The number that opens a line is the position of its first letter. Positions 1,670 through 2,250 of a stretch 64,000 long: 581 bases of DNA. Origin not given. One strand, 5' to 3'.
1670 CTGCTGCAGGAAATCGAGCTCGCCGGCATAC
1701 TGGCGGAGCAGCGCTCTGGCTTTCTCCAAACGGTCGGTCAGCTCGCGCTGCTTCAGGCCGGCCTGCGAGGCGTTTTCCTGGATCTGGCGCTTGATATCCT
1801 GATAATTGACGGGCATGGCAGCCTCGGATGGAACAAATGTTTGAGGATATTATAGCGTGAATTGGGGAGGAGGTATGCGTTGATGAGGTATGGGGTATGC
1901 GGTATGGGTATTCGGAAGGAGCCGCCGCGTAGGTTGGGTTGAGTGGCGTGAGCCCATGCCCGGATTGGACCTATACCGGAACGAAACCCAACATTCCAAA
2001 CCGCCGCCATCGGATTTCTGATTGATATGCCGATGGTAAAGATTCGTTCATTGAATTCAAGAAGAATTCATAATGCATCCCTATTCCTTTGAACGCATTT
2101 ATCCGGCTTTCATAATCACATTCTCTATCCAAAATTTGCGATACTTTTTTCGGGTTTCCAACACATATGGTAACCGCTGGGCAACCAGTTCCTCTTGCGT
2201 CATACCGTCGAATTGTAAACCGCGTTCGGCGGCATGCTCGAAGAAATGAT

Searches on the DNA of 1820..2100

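Call 88: search_rna_families(source=window, start=1820, end=2100, threshold=evalue, max_evalue=1)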
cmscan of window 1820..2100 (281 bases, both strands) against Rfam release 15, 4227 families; matches with E-value up to 1: 0.
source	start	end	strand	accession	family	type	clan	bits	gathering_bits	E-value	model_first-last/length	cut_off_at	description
